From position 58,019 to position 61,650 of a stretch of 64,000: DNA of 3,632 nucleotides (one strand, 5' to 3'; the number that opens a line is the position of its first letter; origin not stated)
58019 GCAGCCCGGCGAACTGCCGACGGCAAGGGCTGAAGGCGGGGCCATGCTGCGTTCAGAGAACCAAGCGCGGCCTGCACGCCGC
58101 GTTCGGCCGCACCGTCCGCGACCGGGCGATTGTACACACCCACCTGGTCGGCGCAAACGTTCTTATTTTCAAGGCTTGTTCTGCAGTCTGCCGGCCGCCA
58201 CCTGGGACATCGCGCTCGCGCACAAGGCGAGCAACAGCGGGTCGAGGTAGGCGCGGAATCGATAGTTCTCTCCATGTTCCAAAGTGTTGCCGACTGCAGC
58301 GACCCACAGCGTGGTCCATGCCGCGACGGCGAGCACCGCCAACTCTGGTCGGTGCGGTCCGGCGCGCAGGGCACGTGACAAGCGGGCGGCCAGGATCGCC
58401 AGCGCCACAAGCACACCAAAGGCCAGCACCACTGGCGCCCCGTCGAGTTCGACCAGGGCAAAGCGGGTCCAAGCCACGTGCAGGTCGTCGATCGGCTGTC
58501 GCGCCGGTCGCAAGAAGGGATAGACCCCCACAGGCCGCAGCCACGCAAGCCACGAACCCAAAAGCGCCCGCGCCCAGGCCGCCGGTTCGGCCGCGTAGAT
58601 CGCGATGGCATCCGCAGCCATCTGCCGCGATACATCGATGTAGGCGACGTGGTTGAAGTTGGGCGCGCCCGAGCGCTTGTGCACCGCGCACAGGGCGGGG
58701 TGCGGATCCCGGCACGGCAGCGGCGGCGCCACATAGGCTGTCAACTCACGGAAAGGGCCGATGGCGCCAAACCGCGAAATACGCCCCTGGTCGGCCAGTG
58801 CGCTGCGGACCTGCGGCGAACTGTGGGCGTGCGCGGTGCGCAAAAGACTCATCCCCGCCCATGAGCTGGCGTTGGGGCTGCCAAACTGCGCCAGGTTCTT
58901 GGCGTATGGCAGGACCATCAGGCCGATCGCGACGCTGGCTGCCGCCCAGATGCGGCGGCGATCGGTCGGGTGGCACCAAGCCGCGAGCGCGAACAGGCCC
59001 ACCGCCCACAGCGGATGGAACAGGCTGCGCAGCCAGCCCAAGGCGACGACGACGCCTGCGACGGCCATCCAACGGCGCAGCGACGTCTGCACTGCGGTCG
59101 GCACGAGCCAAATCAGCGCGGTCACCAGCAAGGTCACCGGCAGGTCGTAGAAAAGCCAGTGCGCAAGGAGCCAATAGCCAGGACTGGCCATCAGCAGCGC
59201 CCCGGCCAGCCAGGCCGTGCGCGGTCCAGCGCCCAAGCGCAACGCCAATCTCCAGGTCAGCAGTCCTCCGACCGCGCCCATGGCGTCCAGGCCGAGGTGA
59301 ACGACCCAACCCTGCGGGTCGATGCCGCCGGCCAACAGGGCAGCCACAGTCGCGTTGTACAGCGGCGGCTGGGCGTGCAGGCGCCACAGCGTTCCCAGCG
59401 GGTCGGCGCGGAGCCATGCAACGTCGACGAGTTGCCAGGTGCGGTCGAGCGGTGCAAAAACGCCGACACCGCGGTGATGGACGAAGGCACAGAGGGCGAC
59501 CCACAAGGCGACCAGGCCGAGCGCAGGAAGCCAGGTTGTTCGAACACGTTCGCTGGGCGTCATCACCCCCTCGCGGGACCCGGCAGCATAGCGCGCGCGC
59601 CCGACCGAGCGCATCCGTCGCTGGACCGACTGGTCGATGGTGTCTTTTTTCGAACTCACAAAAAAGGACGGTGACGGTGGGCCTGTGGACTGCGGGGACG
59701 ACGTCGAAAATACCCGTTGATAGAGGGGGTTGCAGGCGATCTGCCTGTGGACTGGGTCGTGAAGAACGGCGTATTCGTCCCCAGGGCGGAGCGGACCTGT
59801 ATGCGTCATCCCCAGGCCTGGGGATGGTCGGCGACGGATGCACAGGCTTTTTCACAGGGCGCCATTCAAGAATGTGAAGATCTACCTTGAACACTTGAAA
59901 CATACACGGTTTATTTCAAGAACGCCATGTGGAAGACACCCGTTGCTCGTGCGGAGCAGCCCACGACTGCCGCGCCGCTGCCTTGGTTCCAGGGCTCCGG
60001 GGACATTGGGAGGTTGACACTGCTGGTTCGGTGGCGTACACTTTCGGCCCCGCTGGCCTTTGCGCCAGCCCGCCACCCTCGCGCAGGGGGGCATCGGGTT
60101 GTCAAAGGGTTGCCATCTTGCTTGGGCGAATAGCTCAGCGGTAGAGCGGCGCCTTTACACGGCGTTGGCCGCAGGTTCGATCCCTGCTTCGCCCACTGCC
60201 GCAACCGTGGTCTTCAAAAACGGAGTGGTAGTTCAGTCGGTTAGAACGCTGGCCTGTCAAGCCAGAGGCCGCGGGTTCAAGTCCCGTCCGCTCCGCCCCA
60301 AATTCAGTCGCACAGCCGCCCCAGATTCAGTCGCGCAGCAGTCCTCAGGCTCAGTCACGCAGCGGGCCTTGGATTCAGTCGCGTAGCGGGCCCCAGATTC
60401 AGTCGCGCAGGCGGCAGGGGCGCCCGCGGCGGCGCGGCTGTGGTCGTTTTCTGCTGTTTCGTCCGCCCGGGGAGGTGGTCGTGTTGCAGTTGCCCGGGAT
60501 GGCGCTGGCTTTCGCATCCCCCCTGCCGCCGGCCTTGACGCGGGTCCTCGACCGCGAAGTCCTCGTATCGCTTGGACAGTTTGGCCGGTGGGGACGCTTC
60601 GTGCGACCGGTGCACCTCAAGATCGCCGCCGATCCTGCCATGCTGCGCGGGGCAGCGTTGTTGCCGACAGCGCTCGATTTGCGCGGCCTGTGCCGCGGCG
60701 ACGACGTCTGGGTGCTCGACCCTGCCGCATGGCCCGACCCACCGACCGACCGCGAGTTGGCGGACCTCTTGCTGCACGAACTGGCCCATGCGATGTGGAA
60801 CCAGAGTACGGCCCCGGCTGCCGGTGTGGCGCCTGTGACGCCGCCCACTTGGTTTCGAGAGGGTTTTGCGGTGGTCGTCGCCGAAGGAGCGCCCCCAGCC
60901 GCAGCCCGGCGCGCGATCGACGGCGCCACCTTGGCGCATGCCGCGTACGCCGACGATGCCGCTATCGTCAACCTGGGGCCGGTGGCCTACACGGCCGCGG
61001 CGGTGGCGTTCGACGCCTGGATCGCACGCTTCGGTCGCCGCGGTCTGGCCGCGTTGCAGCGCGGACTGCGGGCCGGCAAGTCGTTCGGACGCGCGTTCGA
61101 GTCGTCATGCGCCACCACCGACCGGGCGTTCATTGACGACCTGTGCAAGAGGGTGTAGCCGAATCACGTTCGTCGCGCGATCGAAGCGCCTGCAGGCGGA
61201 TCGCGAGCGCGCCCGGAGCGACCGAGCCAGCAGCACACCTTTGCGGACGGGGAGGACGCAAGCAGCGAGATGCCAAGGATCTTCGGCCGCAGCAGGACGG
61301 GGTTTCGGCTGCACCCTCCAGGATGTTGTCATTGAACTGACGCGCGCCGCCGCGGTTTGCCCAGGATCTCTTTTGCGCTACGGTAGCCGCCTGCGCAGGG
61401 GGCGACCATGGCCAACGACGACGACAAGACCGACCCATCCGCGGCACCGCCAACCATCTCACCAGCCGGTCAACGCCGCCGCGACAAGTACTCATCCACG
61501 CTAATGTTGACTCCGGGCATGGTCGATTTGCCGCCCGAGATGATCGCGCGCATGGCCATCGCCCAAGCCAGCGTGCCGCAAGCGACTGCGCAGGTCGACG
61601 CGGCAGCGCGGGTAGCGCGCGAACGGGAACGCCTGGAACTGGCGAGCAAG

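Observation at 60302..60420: Five tandem ~24-bp direct repeats immediately downstream of the tRNA-Val/tRNA-Asp pair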

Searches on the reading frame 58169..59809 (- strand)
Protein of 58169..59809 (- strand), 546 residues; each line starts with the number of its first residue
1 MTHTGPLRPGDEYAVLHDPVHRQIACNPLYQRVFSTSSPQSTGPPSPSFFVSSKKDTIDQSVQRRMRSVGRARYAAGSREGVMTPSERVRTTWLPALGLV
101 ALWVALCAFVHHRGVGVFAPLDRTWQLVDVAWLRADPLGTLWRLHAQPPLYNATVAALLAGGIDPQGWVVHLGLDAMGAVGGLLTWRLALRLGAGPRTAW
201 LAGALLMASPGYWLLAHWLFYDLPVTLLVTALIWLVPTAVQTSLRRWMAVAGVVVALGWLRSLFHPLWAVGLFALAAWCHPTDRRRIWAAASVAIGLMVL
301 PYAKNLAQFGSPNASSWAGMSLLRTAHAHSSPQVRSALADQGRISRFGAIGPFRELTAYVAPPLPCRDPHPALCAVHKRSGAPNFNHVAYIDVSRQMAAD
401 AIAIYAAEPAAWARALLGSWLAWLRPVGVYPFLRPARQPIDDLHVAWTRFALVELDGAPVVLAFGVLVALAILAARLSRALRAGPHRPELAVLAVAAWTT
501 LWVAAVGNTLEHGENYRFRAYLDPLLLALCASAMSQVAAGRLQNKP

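Call 8: search_protein_families(library=pfam, proteins=[window:58169-59809:-], max_evalue=0.01)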
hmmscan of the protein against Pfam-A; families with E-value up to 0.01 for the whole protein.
window:58169-59809:- (546 aa): 1 family
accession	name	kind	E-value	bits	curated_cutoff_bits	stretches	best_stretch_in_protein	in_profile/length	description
PF13231.12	PMT_2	-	0.00035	21.3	26.1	1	148-299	3-154/160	Dolichyl-phosphate-mannose-protein mannosyltransferase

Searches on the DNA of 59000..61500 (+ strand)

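Call 7: search_rna_families(source=window, start=59000, end=61500, threshold=evalue, max_evalue=10)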
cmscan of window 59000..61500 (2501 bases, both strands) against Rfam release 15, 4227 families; matches with E-value up to 10: 5.
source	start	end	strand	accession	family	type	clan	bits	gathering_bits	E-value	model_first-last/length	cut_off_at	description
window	60222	60295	+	RF00005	tRNA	Gene; tRNA;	CL00001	74.5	29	7.1e-16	1-71/71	no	tRNA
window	60124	60195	+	RF00005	tRNA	Gene; tRNA;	CL00001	71.9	29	3.8e-15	1-71/71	no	tRNA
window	60938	61069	+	RF01754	radC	Cis-reg;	-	24.6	40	0.045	1-149/149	no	radC RNA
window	60124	60196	-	RF04354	Plastid-ycf2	Cis-reg;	-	23.4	65.7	0.091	1-75/75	no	Plastid-ycf2 5UTR RNA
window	60670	60722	-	RF02940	COG3860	Cis-reg;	-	14.2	42.5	5.1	1-54/54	no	COG3860 RNA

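Call 52: search_dna_similar(query=window:60290-60460:+, collection=plasmids, mode=distant, max_evalue=0.01, max_rows=10)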
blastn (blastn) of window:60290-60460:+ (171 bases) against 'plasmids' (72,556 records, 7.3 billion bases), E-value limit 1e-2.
No match.

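Call 53: search_dna_similar(query=window:60290-60460:+, collection=phages, mode=distant, max_evalue=0.01, max_rows=10)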
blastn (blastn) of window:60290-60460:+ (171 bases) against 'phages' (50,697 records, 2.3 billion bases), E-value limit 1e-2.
No match.

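Call 76: search_dna_similar(query=window:60221-60330:+, collection=phages, mode=distant, max_evalue=1, max_rows=15)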
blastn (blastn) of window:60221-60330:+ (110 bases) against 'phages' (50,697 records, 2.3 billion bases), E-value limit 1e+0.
Records with a match: 623; places in all: 672; records where one place covers at least 80% of the query: 0.
Best place of each record, by identity: >=99% 1; 90-95% 7; 80-90% 246; 60-80% 369.
By first word of the organism name: Mycobacterium 182; Salmonella 133; Klebsiella 51; Pseudomonas 40; Escherichia 24; Stenotrophomonas 20; Erwinia 17; Synechococcus 17; Aeromonas 12; Vibrio 11; and 31 more.
By host as written in the record: Mycobacterium smegmatis mc2 155 133; - 68; Klebsiella pneumoniae 28; Mycobacterium smegmatis mc#155 26; Salmonella enterica 20; Salmonella enterica subsp. enterica serovar Enteritidis PT1 17; Stenotrophomonas maltophilia 15; Salmonella enterica subsp. enterica serovar Typhimurium 14; and 146 more.
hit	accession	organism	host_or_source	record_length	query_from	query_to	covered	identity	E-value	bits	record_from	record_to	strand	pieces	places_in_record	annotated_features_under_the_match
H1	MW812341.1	Erwinia phage pEa_SNUABM_9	Erwinia amylovora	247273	8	88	74%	81.5%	5e-11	73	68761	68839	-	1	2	tRNA-His | tRNA-Asp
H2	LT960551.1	Yersinia phage fHe-Yen9-04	-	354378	2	76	68%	86.7%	5e-17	92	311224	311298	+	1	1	tRNA-Asp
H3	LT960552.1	Yersinia phage fHe-Yen9-03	-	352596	2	76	68%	86.7%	5e-17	92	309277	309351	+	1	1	tRNA-Asp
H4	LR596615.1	Yersinia phage fHe-Yen9-04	-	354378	2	76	68%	86.7%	5e-17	92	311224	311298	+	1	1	tRNA-Asp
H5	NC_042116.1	Yersinia phage fHe-Yen9-04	-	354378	2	76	68%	86.7%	5e-17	92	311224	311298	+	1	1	tRNA-Asp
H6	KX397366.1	Erwinia phage vB_EamM_ChrisDB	Erwinia amylovora ATCC 29780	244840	8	88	74%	80.2%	6e-10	68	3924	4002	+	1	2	tRNA-His | tRNA-Asp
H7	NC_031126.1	Erwinia phage vB_EamM_ChrisDB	Erwinia amylovora ATCC 29780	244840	8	88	74%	80.2%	6e-10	68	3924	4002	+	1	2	tRNA-His | tRNA-Asp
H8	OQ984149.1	Phage C48C1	-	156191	2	77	69%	84.2%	8e-15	84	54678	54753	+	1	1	tRNA-Asp | hypothetical protein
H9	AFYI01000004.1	Salmonella enterica subsp. enterica serovar Infantis str. ...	Homo sapiens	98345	2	77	69%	82.9%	3e-13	80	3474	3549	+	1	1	tRNA-Asp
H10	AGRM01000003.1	Salmonella enterica subsp. houtenae str. ATCC BAA-1581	Homo sapiens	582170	2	77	69%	82.9%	3e-13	80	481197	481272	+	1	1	tRNA-Asp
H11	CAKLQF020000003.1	Acinetobacter phage MD-2021a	not known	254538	4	77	67%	83.8%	1e-13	81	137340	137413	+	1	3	tRNA-Asp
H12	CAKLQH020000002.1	Acinetobacter phage MD-2021a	not known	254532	4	77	67%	83.8%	1e-13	81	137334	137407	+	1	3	tRNA-Asp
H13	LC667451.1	Burkholderia phage FLC9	Burkholderia glumae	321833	5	77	66%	82.2%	1e-11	74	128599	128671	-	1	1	none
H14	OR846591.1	Enterococcus phage Efs 1-1-1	Enterococcus faecalis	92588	6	77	65%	81.9%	5e-11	73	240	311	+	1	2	record has no annotation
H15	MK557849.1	Caudovirales GX15bay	mangrove soil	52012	5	77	66%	79.5%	7e-9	65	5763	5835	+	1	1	none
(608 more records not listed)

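Call 79: search_dna_similar(query=window:60262-60345:+, collection=phages, mode=distant, max_evalue=10, max_rows=12)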
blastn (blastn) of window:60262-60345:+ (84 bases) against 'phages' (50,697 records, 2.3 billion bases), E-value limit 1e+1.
Records with a match: 151; places in all: 170; records where one place covers at least 80% of the query: 0.
Best place of each record, by identity: >=99% 28; 95-99% 11; 90-95% 21; 80-90% 81; 60-80% 10.
By first word of the organism name: Pseudomonas 27; Gordonia 16; Streptomyces 11; Salmonella 10; Escherichia 10; Klebsiella 8; Mycobacterium 8; Vibrio 7; Yersinia 5; Providencia 4; and 26 more.
By host as written in the record: - 22; Gordonia terrae 3612 14; Pseudomonas putida 4; Pseudomonas aeruginosa 3; Mycobacterium smegmatis mc#155 3; Homo sapiens 3; Halorubrum coriense 3; Streptomyces lividans JI 1326 3; and 65 more.
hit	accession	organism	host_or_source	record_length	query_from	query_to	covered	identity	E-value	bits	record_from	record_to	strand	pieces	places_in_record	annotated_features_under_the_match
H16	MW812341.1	Erwinia phage pEa_SNUABM_9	Erwinia amylovora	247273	2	47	55%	82.6%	6e-2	41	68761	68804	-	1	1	tRNA-His | tRNA-Asp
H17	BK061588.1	Pseudomonas phage vB_PaeS-D14O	Pseudomonas aeruginosa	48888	2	48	56%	78.7%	7e-1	38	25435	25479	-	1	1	tRNA-Gly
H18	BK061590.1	Pseudomonas phage vB_PaeS-D14Q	Pseudomonas aeruginosa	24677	2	48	56%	78.7%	7e-1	38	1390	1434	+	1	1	tRNA-Gly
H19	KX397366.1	Erwinia phage vB_EamM_ChrisDB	Erwinia amylovora ATCC 29780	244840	4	47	52%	81.8%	7e-1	37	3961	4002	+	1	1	tRNA-His | tRNA-Asp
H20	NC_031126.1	Erwinia phage vB_EamM_ChrisDB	Erwinia amylovora ATCC 29780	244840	4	47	52%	81.8%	7e-1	37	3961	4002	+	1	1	tRNA-His | tRNA-Asp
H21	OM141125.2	Pseudomonas phage PP9W2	Pseudomonas aeruginosa P9W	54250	2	44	51%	81.4%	2e-1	40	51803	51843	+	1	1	tRNA-Gly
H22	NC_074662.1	Pseudomonas phage PP9W2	Pseudomonas aeruginosa P9W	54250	2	44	51%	81.4%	2e-1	40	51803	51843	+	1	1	tRNA-Gly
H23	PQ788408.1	Pseudomonas phage VB_EV13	Pseudomonas aeruginosa Tclvp1-3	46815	2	44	51%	79.1%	3e+0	36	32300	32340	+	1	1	none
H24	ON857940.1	Pseudomonas phage vB_PeaS_FBPa47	Pseudomonas sp.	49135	2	44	51%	79.1%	3e+0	36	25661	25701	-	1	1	tRNA-Gly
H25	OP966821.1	Pseudomonas phage Fyn8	Pseudomonas aeruginosa PAO1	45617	2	44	51%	79.1%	3e+0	36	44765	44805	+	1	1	none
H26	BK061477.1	Pseudomonas phage vB_PaeS-D14C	Pseudomonas aeruginosa strain 1-13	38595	2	44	51%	79.1%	3e+0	36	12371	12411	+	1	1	tRNA-Gly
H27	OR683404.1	Pseudomonas phage Haboob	Pseudomonas aeruginosa 382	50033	2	44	51%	79.1%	3e+0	36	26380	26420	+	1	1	tRNA-Gly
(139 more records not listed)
